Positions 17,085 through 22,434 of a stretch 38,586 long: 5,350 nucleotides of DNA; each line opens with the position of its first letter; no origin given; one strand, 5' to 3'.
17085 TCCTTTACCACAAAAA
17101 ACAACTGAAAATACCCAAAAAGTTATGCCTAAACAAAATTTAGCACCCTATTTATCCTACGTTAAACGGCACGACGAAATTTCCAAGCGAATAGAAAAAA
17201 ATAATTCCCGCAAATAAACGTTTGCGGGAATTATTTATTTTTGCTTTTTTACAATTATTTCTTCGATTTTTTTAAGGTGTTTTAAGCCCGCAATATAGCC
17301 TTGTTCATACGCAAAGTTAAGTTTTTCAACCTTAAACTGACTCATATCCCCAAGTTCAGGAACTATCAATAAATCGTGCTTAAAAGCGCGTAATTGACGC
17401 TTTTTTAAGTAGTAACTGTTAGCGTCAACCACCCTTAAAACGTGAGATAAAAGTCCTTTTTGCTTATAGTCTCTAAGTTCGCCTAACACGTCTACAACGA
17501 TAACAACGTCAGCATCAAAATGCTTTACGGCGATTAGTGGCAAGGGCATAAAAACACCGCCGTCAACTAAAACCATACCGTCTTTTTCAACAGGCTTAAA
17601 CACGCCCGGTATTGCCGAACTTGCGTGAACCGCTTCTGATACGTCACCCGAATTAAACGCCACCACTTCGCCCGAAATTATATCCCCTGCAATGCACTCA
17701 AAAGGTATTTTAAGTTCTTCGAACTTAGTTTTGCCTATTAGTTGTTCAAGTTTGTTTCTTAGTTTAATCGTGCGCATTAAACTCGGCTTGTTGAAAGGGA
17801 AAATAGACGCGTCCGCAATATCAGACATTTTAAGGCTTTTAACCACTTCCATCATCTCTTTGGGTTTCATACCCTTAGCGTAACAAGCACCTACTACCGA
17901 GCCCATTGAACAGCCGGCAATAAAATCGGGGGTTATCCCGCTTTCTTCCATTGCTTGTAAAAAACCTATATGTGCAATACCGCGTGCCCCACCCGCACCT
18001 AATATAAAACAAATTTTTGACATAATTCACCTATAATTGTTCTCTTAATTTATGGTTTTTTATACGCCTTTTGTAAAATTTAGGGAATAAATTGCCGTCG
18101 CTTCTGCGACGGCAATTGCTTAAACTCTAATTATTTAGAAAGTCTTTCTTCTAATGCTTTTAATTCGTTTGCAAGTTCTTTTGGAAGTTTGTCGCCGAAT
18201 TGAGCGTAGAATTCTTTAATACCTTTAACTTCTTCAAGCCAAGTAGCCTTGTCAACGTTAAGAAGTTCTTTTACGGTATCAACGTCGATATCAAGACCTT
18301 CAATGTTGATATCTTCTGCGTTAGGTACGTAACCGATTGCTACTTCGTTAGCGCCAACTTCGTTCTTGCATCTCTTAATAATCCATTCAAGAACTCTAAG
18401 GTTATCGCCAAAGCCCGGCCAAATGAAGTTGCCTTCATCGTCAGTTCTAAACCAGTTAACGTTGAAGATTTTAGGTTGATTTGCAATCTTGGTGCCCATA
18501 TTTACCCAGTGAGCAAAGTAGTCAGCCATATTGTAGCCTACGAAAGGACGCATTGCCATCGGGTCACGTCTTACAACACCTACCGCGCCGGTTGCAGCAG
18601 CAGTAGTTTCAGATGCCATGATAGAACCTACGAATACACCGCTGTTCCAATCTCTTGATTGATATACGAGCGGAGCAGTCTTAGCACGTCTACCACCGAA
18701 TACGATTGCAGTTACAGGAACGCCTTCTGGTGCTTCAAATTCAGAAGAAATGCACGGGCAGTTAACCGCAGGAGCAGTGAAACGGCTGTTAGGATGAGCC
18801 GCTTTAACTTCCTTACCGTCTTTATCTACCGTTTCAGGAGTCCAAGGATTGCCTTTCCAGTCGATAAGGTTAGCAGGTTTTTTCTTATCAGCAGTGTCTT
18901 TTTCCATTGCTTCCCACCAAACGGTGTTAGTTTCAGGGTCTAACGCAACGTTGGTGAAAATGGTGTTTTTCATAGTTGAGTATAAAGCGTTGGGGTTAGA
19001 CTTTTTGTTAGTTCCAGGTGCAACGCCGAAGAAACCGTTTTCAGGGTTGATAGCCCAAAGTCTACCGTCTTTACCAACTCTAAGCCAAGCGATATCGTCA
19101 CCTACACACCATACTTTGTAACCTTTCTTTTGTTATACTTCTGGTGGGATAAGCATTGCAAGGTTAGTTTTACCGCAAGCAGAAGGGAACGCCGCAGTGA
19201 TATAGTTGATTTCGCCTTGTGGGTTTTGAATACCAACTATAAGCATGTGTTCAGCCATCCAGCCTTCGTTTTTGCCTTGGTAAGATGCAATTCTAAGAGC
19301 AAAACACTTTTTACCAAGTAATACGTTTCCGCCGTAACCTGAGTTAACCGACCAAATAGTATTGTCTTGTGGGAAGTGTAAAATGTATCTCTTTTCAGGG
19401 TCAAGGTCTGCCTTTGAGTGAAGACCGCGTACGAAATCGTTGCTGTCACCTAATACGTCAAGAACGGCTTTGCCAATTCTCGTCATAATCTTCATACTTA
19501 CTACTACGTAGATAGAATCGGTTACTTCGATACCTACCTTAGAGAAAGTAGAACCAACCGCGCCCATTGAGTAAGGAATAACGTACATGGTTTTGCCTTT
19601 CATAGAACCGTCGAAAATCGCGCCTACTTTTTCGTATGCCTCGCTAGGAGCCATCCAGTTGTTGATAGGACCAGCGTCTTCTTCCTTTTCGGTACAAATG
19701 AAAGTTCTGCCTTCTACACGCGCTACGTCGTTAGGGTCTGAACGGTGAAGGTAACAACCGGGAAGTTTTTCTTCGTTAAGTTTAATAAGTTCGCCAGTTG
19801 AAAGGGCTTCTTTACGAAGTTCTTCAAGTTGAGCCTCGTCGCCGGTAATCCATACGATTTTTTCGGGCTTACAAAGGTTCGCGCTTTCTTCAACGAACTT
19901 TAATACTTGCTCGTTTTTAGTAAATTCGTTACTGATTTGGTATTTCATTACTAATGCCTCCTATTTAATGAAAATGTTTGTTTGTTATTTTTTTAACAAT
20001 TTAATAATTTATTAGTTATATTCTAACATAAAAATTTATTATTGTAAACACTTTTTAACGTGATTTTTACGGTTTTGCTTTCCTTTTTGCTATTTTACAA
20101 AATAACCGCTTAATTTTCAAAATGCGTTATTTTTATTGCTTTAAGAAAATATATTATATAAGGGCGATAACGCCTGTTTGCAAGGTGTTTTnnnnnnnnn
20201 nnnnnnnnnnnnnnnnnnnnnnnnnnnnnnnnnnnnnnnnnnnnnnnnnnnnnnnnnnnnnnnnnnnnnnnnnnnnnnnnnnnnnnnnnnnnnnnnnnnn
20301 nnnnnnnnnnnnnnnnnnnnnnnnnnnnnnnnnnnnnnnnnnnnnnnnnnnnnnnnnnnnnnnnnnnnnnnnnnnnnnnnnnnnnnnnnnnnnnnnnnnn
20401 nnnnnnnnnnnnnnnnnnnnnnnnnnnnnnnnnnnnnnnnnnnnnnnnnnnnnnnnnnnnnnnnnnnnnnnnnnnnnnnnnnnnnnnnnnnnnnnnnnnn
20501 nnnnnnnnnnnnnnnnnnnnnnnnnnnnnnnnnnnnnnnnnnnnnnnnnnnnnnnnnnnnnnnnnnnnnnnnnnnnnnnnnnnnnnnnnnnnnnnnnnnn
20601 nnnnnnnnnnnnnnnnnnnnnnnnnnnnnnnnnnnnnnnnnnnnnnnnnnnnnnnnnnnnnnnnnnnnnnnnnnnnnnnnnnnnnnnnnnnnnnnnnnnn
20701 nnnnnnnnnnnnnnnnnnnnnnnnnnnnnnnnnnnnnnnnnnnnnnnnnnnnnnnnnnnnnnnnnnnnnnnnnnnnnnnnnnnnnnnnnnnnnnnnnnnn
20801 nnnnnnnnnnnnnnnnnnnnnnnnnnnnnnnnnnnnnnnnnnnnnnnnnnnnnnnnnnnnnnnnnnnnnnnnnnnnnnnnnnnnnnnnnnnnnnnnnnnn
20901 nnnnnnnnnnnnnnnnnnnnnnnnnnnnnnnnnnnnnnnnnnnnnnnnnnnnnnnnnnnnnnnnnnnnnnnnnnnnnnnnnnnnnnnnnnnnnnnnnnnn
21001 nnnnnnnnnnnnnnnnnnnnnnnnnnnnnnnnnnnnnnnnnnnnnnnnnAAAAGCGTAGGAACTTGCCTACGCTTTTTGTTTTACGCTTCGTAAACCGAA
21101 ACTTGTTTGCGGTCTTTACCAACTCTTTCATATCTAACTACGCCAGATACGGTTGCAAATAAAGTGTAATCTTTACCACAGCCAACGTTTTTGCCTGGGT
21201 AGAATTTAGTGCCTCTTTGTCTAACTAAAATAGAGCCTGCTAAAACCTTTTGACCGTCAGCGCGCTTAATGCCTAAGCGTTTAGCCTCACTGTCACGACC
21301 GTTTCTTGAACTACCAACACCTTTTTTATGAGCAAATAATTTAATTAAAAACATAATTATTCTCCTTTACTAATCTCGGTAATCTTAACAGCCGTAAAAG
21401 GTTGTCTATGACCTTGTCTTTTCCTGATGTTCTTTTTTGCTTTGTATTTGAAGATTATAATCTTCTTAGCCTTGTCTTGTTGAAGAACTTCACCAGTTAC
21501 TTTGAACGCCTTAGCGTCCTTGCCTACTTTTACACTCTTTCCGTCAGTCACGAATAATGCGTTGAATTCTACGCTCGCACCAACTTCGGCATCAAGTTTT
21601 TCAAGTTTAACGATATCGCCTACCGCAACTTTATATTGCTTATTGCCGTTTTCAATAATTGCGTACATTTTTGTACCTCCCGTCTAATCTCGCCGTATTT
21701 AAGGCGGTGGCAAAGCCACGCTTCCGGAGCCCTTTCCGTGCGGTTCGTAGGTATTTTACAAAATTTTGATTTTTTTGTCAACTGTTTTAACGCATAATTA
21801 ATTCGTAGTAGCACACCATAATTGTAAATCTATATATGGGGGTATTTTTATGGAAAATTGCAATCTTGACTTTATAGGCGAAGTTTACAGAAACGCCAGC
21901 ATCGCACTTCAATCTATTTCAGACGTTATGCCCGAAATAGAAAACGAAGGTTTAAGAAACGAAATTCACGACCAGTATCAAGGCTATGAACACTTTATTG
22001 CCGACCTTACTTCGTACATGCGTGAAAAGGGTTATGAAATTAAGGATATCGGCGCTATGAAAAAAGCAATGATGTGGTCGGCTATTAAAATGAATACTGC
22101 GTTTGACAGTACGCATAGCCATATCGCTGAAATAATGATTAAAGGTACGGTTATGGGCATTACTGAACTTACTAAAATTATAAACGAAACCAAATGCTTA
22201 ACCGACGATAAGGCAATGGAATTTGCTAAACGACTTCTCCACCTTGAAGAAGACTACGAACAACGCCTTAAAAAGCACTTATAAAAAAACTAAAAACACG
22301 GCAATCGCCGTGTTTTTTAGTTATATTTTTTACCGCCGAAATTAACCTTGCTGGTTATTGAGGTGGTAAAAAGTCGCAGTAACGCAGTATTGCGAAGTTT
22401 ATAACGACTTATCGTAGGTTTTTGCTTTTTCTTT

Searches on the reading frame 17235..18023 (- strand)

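Call 65: search_protein_families(library=pfam, proteins=[window:17235-18023:-], max_evalue=0.00001)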
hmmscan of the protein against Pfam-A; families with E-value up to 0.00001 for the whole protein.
window:17235-18023:- (262 aa): 1 family
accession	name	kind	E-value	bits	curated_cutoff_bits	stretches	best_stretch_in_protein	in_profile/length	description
PF01734.28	Patatin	-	6.3e-36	124.8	27.7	1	7-164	2-188/191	Patatin-like phospholipase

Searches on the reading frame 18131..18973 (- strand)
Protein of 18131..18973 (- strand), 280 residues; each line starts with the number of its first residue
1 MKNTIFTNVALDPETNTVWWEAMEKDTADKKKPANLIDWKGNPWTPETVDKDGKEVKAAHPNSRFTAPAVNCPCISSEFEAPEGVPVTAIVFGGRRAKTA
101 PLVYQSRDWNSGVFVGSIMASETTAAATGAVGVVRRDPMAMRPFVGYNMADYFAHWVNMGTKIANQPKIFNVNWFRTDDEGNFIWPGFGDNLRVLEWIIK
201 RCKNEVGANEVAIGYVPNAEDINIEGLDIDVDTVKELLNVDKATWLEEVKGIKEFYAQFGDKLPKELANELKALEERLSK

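Call 65: search_protein_families(library=pfam, proteins=[window:18131-18973:-], max_evalue=0.00001)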
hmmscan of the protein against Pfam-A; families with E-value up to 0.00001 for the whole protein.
window:18131-18973:- (280 aa): 1 family
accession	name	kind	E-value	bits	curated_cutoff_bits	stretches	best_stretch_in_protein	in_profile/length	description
PF00821.23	PEPCK_GTP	-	3.8e-111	371.8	23.8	1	2-277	94-357/357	Phosphoenolpyruvate carboxykinase C-terminal P-loop domain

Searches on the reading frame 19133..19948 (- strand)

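Call 65: search_protein_families(library=pfam, proteins=[window:19133-19948:-], max_evalue=0.00001)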
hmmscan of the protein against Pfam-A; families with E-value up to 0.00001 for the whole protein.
window:19133-19948:- (271 aa): 2 families
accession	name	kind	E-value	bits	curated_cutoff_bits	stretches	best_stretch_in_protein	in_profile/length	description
PF17297.7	PEPCK_N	-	1.6e-91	306.2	23.8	1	17-225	1-217/218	Phosphoenolpyruvate carboxykinase N-terminal domain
PF00821.23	PEPCK_GTP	-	3.1e-18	66.1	23.8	1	230-268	1-39/357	Phosphoenolpyruvate carboxykinase C-terminal P-loop domain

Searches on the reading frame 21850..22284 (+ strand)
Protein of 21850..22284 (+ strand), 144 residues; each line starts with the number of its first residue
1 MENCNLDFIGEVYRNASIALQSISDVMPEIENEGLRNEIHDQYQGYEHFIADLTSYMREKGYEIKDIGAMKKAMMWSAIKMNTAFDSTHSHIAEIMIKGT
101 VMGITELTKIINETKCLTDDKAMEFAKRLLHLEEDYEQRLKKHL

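Call 23: search_protein_families(library=pfam, proteins=[window:21850-22284:+])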
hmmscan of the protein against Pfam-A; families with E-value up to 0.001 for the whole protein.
window:21850-22284:+ (144 aa): 1 family
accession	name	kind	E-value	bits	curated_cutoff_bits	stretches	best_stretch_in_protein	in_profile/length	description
PF09537.16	DUF2383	-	0.00054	20.5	30.8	1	27-112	24-110/111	Domain of unknown function (DUF2383)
